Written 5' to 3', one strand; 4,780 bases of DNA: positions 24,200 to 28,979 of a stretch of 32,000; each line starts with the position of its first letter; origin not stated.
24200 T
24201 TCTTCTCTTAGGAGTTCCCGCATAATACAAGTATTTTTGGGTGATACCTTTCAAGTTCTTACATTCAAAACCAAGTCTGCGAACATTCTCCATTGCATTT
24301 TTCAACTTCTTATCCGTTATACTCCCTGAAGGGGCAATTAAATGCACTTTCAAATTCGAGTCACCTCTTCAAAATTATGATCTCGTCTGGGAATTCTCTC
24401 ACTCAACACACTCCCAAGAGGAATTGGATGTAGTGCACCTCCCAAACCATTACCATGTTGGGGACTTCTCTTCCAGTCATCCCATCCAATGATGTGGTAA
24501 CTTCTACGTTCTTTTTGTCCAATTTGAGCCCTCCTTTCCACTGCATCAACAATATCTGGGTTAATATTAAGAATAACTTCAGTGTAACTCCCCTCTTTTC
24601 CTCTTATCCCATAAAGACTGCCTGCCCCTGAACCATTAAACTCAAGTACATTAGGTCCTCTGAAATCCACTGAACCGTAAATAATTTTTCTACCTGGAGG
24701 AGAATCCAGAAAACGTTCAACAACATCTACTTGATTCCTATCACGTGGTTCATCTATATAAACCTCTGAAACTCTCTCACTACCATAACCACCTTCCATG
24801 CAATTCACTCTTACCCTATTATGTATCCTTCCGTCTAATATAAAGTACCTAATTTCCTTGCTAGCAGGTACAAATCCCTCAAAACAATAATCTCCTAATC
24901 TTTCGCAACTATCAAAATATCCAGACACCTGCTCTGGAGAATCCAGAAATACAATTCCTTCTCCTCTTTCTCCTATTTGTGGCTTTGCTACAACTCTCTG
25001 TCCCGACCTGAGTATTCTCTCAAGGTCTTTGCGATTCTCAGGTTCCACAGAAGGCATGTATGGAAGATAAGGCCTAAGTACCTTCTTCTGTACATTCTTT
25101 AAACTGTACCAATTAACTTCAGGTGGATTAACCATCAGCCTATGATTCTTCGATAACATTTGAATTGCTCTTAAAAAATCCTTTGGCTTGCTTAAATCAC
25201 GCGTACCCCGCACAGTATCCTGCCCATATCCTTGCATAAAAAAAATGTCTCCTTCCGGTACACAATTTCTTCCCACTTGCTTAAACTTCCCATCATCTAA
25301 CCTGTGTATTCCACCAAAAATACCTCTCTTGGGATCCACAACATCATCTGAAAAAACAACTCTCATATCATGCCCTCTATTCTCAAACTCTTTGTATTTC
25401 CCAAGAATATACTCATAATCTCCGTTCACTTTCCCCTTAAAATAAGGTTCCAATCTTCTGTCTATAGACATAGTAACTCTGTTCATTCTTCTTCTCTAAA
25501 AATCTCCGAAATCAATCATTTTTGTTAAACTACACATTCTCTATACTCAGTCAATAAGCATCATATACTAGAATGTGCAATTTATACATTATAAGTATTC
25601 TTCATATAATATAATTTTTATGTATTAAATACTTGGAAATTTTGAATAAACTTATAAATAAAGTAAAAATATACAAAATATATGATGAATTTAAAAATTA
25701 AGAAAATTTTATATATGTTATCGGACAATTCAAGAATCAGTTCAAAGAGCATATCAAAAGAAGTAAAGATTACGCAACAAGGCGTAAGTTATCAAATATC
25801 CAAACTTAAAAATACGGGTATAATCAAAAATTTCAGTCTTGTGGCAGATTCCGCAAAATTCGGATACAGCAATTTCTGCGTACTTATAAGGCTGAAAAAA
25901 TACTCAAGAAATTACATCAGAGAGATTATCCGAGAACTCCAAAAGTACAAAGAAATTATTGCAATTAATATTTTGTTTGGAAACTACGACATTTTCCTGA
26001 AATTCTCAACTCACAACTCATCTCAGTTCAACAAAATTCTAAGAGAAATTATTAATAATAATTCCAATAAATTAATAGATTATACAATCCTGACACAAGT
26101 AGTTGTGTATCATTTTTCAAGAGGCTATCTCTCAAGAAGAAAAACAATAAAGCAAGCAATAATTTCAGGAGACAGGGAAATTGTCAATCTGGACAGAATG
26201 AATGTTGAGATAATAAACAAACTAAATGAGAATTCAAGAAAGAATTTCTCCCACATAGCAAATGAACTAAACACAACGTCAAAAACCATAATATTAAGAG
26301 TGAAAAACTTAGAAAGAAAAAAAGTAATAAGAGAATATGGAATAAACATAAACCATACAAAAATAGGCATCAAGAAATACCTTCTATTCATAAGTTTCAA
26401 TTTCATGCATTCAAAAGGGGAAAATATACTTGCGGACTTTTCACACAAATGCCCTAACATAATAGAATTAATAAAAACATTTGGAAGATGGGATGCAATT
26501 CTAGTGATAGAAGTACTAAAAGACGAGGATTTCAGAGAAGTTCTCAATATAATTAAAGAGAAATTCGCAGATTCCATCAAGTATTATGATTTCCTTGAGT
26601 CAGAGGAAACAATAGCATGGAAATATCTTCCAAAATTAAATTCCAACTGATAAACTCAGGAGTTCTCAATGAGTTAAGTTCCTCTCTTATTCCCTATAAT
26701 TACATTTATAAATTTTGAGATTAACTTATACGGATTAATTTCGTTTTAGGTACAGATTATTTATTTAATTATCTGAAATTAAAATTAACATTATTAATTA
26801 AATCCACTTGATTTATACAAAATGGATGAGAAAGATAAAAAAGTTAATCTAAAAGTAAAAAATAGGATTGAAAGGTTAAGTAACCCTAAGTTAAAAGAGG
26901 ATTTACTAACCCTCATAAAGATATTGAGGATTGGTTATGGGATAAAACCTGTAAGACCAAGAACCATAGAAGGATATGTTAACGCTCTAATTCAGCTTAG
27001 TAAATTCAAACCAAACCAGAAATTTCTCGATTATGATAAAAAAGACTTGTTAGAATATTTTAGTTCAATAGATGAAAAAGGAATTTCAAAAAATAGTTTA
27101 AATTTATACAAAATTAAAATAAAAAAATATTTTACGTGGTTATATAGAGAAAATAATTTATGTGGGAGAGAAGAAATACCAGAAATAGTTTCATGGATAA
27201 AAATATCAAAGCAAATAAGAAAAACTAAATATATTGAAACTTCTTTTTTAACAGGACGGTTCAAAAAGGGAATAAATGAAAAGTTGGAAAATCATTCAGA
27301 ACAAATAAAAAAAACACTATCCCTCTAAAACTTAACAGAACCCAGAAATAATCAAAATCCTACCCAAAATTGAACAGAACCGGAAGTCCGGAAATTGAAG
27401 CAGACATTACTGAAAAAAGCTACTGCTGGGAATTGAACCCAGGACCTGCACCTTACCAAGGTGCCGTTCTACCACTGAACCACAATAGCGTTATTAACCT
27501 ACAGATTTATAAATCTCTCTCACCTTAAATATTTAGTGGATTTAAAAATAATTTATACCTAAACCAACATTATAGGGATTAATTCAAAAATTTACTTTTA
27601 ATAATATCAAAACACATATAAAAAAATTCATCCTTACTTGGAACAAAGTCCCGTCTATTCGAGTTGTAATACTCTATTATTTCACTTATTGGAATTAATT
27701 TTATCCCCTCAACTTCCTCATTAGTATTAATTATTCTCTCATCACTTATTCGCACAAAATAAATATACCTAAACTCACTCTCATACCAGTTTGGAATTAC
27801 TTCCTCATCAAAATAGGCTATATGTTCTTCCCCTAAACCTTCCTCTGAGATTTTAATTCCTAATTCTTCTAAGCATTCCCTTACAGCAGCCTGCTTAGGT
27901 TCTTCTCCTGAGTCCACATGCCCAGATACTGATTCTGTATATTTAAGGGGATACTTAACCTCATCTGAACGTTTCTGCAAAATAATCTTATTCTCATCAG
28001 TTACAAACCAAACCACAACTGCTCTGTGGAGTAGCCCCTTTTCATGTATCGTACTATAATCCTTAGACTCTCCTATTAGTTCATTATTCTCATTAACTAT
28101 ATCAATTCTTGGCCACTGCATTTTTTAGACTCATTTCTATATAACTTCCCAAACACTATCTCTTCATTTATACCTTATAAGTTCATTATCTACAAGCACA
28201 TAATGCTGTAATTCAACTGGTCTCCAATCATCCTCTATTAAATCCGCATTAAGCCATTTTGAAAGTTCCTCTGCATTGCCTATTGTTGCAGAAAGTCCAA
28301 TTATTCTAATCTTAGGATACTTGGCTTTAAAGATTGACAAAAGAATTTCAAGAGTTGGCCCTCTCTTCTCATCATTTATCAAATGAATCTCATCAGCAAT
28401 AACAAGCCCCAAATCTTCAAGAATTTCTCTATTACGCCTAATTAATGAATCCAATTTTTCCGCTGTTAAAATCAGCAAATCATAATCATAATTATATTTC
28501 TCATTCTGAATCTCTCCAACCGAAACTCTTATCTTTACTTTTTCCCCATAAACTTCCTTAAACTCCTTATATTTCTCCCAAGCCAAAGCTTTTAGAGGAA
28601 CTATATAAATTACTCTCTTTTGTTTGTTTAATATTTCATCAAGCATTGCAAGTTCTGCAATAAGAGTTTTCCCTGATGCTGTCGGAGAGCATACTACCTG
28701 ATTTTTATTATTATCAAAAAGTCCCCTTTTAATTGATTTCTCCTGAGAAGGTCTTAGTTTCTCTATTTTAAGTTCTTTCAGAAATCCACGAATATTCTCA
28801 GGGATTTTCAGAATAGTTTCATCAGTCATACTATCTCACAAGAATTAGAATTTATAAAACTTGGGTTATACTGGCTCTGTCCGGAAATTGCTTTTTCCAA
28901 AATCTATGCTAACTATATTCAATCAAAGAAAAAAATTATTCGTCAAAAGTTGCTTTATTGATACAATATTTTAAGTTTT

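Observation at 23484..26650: Compositionally foreign ATP-grasp ligase + S66 (LdcA/MccF-like) peptidase operon under a divergent tandem-Lrp regulator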

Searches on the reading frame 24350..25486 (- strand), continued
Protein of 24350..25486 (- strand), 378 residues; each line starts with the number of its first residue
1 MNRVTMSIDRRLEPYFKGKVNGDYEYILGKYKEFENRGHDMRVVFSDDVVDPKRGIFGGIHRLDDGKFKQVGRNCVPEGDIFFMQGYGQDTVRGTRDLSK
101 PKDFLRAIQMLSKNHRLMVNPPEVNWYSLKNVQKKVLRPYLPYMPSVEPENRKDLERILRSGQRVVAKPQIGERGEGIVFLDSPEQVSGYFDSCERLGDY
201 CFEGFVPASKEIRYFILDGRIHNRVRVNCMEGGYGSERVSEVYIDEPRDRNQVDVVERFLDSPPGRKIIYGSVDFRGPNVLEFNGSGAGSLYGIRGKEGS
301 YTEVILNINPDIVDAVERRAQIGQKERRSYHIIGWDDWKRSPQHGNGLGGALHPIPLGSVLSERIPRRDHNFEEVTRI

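Call 46: fold_search(model_id=the predicted structure, library=pdb)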
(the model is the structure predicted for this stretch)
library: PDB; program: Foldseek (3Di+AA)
matches with E <= 10: 942; with E <= 0.001: 439
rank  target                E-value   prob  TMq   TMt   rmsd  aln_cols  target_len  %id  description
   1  1gsa                  8.9e-13  1.00  0.58  0.68   5.4       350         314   14  STRUCTURE OF GLUTATHIONE SYNTHETASE COMPLEXED WITH ADP AND GLUTATHIONE (released 1996-06-20)
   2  7drp_A                9.4e-13  1.00  0.52  0.61   6.6       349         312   15  Structure of ATP-grasp ligase PsnB complexed with phosphomimetic variant of minimal precursor, Mg, and ADP (released 2021-09-08)
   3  7dro_A                1.4e-12  1.00  0.51  0.62   7.6       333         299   15  Structure of ATP-grasp ligase PsnB complexed with minimal precursor (released 2021-09-08)
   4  7dro_C                3.0e-12  1.00  0.51  0.62   7.8       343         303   16  Structure of ATP-grasp ligase PsnB complexed with minimal precursor (released 2021-09-08)
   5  7dro_E                3.2e-12  1.00  0.49  0.60   8.0       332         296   16  Structure of ATP-grasp ligase PsnB complexed with minimal precursor (released 2021-09-08)
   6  7dro_B                4.2e-12  1.00  0.51  0.62   7.5       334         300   14  Structure of ATP-grasp ligase PsnB complexed with minimal precursor (released 2021-09-08)
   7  7drp_B                4.8e-12  1.00  0.49  0.60   7.9       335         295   14  Structure of ATP-grasp ligase PsnB complexed with phosphomimetic variant of minimal precursor, Mg, and ADP (released 2021-09-08)
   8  7drm_A                6.7e-12  1.00  0.52  0.61   6.6       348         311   14  Structure of ATP-grasp ligase PsnB complexed with minimal precursor, Mg, and ADP (released 2021-09-08)
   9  7drm_C                8.5e-12  1.00  0.52  0.61   6.6       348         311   15  Structure of ATP-grasp ligase PsnB complexed with minimal precursor, Mg, and ADP (released 2021-09-08)
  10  1glv                  1.2e-11  1.00  0.52  0.64   6.8       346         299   15  THREE-DIMENSIONAL STRUCTURE OF THE GLUTATHIONE SYNTHETASE FROM ESCHERICHIA COLI B AT 2.0 ANGSTROMS RESOLUTION (released 1994-01-31)
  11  5zct_A                1.4e-11  1.00  0.51  0.64   6.5       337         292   13  The crystal structure of the poly-alpha-L-glutamate peptides synthetase RimK at 2.05 angstrom resolution. (released 2018-07-25)
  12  7drm_B                2.4e-11  1.00  0.49  0.60   7.8       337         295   14  Structure of ATP-grasp ligase PsnB complexed with minimal precursor, Mg, and ADP (released 2021-09-08)
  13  2glt                  2.5e-11  1.00  0.52  0.65   6.1       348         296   14  STRUCTURE OF ESCHERICHIA COLI GLUTATHIONE SYNTHETASE AT PH 6.0. (released 1995-07-31)
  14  7dro_D                3.0e-11  1.00  0.50  0.63   7.8       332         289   14  Structure of ATP-grasp ligase PsnB complexed with minimal precursor (released 2021-09-08)
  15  5zct_C                7.2e-11  1.00  0.53  0.66   5.8       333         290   14  The crystal structure of the poly-alpha-L-glutamate peptides synthetase RimK at 2.05 angstrom resolution. (released 2018-07-25)
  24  7drp_D                1.8e-10  1.00  0.49  0.61   7.7       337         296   14  Structure of ATP-grasp ligase PsnB complexed with phosphomimetic variant of minimal precursor, Mg, and ADP (released 2021-09-08)
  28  5k2m_A                3.4e-10  1.00  0.53  0.71   5.4       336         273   12  Bifunctional LysX/ArgX from Thermococcus kodakarensis with LysW-gamma-AAA (released 2016-09-07)
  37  5k2m_D                8.1e-10  1.00  0.52  0.70   5.5       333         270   13  Bifunctional LysX/ArgX from Thermococcus kodakarensis with LysW-gamma-AAA (released 2016-09-07)
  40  5k2m_H                1.0e-09  1.00  0.52  0.69   6.0       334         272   13  Bifunctional LysX/ArgX from Thermococcus kodakarensis with LysW-gamma-AAA (released 2016-09-07)
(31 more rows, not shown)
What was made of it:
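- On ATP-grasp superfamily (GshB/RimK/LysX clade): Foldseek probability 1.0 and near-full-length alignments to 1gsa, 7drp, 5zct and 5k2m (call 46).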

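Call 71: find_homologous_proteins(query=A2, max_evalue=0.00001)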
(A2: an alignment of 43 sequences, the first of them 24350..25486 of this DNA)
Query A2 (43 sequences) (378 aa, profile of the alignment): 4 proteins with E <= 0.00001 among 5025 candidates.
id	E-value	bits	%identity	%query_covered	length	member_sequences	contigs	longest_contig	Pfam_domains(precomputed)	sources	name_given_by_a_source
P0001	7.1e-84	300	100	100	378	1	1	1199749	-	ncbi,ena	-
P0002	6.6e-67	244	61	64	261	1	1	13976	-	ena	-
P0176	1.2e-54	204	27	54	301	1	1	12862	-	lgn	-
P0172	3.2e-49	186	28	40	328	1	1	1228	-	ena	-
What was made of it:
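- Tried and rejected: It did no better with the family profile (call 71).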

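Call 76: search_protein_families(library=padloc, proteins=[window:24350-25486:-], max_evalue=0.01)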
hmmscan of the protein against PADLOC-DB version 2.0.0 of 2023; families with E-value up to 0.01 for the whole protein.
window:24350-25486:- (378 aa): 0 families

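Call 77: search_protein_families(library=phrogs, proteins=[window:24350-25486:-], max_evalue=0.01)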
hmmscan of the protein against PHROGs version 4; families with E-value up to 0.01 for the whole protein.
window:24350-25486:- (378 aa): 0 families

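Call 82: search_dna_similar(query=window:24350-25486:-, collection=phages, mode=protein, max_evalue=0.001, max_rows=5)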
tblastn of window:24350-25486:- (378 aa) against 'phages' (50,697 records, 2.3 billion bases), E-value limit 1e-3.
No match.

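Call 83: search_dna_similar(query=window:24350-25486:-, collection=plasmids, mode=protein, max_evalue=0.001, max_rows=5)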
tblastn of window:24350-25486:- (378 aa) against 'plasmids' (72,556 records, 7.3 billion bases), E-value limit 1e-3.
No match.
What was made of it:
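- On Integrated mobile element / genomic island: There are no phage or plasmid hits (calls 82, 83).
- Tried and rejected: An origin on a known phage or plasmid has no support: no tblastn hits (calls 82, 83).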

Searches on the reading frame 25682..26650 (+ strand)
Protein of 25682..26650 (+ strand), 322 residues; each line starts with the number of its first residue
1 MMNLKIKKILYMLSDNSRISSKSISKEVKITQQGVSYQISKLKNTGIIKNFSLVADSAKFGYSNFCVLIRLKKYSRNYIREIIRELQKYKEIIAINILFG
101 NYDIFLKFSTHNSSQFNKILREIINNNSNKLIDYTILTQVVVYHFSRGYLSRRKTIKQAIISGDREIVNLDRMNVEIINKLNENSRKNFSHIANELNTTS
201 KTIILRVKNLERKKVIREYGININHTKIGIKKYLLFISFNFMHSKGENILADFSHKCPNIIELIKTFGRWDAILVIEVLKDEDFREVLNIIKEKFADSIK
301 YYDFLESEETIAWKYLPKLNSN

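Call 3: search_protein_families(library=pfam, proteins=[window:25682-26650:+], max_evalue=0.01)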
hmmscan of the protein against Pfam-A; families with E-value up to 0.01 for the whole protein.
window:25682-26650:+ (322 aa): 12 families
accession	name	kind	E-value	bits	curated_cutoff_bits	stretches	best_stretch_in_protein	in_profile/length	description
PF01037.27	AsnC_trans_reg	-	1.4e-11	44.6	25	1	67-127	1-59/73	Lrp/AsnC ligand binding domain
PF13412.12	HTH_24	-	1.7e-11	43.9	21.9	2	2-49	1-48/48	Winged helix-turn-helix DNA-binding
PF13404.12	HTH_AsnC-type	-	2.6e-11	43.6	27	2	170-211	1-42/42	AsnC-type helix-turn-helix domain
PF01022.26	HTH_5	-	4.1e-08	33.4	22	1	8-49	6-46/47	Bacterial regulatory protein, arsR family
PF08279.18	HTH_11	-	7.5e-06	26.2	25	1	7-62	3-54/55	HTH domain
PF22451.2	NirdL-like_HTH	-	2.6e-05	24.2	27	1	189-217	19-47/47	Siroheme decarboxylase NirDL-like HTH domain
PF13601.12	HTH_34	-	0.00023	21.7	27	0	8-49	4-45/80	Winged helix DNA-binding domain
PF13545.12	HTH_Crp_2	-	0.00032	21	27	0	191-223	27-61/70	Crp-like helix-turn-helix domain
PF12802.13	MarR_2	-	0.0013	19.2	27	0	9-48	10-50/61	MarR family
PF01047.28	MarR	-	0.0022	18.3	24.6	0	8-49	7-48/59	MarR family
PF00126.33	HTH_1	-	0.0087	16.4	26.6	0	187-212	14-39/60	Bacterial regulatory helix-turn-helix protein, lysR family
PF22979.2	HTH_69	-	0.0091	16.3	27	0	189-220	29-60/69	Winged helix-turn-helix domain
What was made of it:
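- Checked: Regulator: it is a fused double HTH/AsnC protein (call 3), and the spacer 25487-25681 is 195 nt.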

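Call 4: search_protein_families(library=ncbifam, proteins=[window:25682-26650:+], max_evalue=0.01)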
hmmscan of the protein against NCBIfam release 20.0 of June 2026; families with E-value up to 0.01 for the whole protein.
window:25682-26650:+ (322 aa): 18 families
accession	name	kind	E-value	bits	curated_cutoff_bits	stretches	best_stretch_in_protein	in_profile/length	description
NF008384.0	PRK11179.1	equivalog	6.1e-20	71.6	227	2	7-125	12-129/153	transcriptional regulator AsnC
NF040947.1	trans_reg_LysM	equivalog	4.5e-19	68.6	180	2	7-123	6-118/136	HTH-type transcriptional regulator LysM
NF041396.1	TranRegLrp_Halo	equivalog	5e-19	68.6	190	2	8-128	9-127/149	HTH-type transcriptional regulator Lrp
NF053758.1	ChrTpTrnRegChrS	equivalog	4e-18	65.7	250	2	7-118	17-126/158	chromate efflux transcriptional regulator ChrS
NF040820.1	trans_reg_LrpA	equivalog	2.5e-14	53.4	250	2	171-249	3-77/141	HTH-type transcriptional regulator LrpA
NF008370.0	PRK11169.1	equivalog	3.8e-12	46.2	233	2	7-124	17-135/164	leucine-responsive transcriptional regulator Lrp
NF040707.3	Siroheme_Dcarb_AhbB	equivalog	4.3e-11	42.7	125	1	184-232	11-59/146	siroheme decarboxylase subunit beta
NF041395.1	TranRegLrpA1_Halo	equivalog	2.1e-09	37.5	250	1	7-124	8-123/142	HTH-type transcriptional regulator LrpA1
NF040708.3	Siroheme_Dcarb_AhbA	equivalog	3.1e-09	36.7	140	2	22-123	20-118/144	siroheme decarboxylase subunit alpha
TIGR01884.1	cas_HTH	subfamily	2e-06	27.3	60.2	1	169-219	139-189/202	CRISPR-associated CARF protein Csa3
NF033788.1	HTH_metalloreg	subfamily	1.3e-05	24.9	55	1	8-49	15-56/77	metalloregulator ArsR/SmtB family transcription factor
NF053606.1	Sta1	subfamily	0.00073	19.6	80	0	8-50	24-66/100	Sta1 family transcriptional regulator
NF007753.1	PRK10434.1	equivalog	0.0014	18.2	350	0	175-225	8-59/253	glucitol operon DNA-binding transcriptional repressor SrlR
NF040939.2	trans_reg_lrs14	equivalog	0.0024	17.9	90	0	9-50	26-68/103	Lrs14 family HTH-type transcriptional regulator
NF008847.0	PRK11886.1-2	equivalog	0.0038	16.6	293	0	5-47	6-48/320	bifunctional biotin--[acetyl-CoA-carboxylase] ligase/biotin operon repressor BirA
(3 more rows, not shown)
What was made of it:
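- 25682..26650 (+): Fused tandem Lrp/AsnC-type regulator (2 HTH domains plus ligand-binding domains), 322 aa. Pfam and NCBIfam (calls 3, 4).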

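Call 76: search_protein_families(library=padloc, proteins=[window:25682-26650:+], max_evalue=0.01)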
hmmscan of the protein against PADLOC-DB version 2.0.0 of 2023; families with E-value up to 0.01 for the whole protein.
window:25682-26650:+ (322 aa): 12 families
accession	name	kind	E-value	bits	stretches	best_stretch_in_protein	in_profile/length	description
PDLC01434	CasR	-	1.1e-08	33.1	2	129-220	89-175/191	"CAS-I,CAS-II,CAS-III,CAS-IV,CAS-V,CAS-VI; associated_signaling"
PDLC01866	CARF3--CARF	-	9.6e-08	30.2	1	6-50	141-185/207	-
PDLC01268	CasR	-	5.8e-07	27.6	1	115-218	71-169/179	"CAS-I,CAS-II,CAS-III,CAS-IV,CAS-V,CAS-VI; associated_signaling"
PDLC01850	CARF3--CARF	-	2.2e-05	22.4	1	7-49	148-190/209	-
PDLC01848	CARF3--CARF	-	4.7e-05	21.1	1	169-220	134-183/197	-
PDLC01852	CARF3--CARF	-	5.2e-05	21.3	0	169-217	140-188/208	-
PDLC01438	Csa3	-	6.7e-05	21.1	1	8-88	152-215/305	"CAS-I,CAS-II,CAS-III,CAS-IV,CAS-V,CAS-VI; associated_signaling"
PDLC01879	CARF3--CARF_TM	-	0.001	16.8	1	8-50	160-202/222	-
PDLC01860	CARF3--CARF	-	0.0011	17.1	0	171-218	142-189/210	-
PDLC01865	CARF3--CARF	-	0.0015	16.2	0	5-49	153-192/215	-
PDLC01870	CARF3--CARF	-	0.0018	16.1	1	5-49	137-182/228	-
PDLC01044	Csa3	-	0.0041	15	0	8-48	140-179/194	Type I-A associated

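Call 77: search_protein_families(library=phrogs, proteins=[window:25682-26650:+], max_evalue=0.01)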
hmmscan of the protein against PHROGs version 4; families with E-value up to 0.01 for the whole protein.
window:25682-26650:+ (322 aa): 3 families
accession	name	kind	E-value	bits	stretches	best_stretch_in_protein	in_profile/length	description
phrog_3855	-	DNA, RNA and nucleotide metabolism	0.00011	23.6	0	16-50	77-111/115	HTH DNA binding protein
phrog_2440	-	transcription regulation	0.0044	17.9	0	8-51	32-78/126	transcriptional regulator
phrog_16568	-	moron, auxiliary metabolic gene and host takeover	0.0074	17.4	0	7-50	8-51/129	Ren-like exclusion protein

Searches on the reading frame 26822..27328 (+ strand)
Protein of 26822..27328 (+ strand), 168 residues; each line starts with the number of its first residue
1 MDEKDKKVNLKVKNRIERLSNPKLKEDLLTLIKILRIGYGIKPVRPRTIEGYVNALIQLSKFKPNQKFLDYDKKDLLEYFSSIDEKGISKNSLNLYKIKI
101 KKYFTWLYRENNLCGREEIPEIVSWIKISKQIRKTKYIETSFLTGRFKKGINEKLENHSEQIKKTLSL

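Call 3: search_protein_families(library=pfam, proteins=[window:26822-27328:+], max_evalue=0.01)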
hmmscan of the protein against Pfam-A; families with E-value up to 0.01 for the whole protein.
window:26822-27328:+ (168 aa): 2 families
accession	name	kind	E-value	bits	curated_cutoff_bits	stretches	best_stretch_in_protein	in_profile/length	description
PF13495.12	Phage_int_SAM_4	-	4.8e-07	30.5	27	1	43-109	13-80/85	Phage integrase, N-terminal SAM-like domain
PF02899.23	Phage_int_SAM_1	-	6.8e-06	26.7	22.3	1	45-111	15-83/83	Phage integrase, N-terminal SAM-like domain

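Call 76: search_protein_families(library=padloc, proteins=[window:26822-27328:+], max_evalue=0.01)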
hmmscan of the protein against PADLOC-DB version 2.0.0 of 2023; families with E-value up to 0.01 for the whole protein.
window:26822-27328:+ (168 aa): 0 families

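Call 77: search_protein_families(library=phrogs, proteins=[window:26822-27328:+], max_evalue=0.01)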
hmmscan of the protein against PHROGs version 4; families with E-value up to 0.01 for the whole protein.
window:26822-27328:+ (168 aa): 1 family
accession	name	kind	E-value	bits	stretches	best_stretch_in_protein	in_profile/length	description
phrog_1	-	integration and excision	0.00045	20.6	1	43-129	180-259/611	integrase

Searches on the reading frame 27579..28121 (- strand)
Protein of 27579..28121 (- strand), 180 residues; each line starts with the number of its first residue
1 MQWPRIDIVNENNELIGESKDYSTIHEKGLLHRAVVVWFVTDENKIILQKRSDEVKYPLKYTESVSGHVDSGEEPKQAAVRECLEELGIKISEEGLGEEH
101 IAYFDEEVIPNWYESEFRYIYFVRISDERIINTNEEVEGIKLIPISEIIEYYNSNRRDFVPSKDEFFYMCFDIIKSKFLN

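Call 3: search_protein_families(library=pfam, proteins=[window:27579-28121:-], max_evalue=0.01)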
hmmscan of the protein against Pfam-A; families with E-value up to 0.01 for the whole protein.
window:27579-28121:- (180 aa): 1 family
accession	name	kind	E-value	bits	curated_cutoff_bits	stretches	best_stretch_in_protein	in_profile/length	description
PF00293.34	NUDIX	-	5e-19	69.1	21.1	1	31-161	2-132/134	NUDIX domain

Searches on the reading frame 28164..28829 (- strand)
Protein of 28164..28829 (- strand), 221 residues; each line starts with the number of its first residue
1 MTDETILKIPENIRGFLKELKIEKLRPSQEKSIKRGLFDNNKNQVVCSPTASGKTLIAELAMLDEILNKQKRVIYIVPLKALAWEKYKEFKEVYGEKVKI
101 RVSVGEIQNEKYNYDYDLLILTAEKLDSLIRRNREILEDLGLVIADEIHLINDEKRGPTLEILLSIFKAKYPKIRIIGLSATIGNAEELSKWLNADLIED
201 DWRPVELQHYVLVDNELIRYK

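Call 59: search_protein_families(library=pfam, proteins=[window:28164-28829:-], max_evalue=0.001)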
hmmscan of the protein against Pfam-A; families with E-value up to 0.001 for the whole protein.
window:28164-28829:- (221 aa): 3 families
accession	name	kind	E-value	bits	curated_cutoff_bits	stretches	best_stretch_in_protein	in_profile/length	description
PF00270.35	DEAD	-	1.5e-33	116.3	26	1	26-188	1-166/167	DEAD/DEAH box helicase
PF04851.21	ResIII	-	1.4e-16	61.3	22.5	1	24-183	3-162/164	Type III restriction enzyme, res subunit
PF22527.2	DEXQc_Suv3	-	5.6e-08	32.9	27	1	47-163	19-117/154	DEXQ-box helicase domain of Suv3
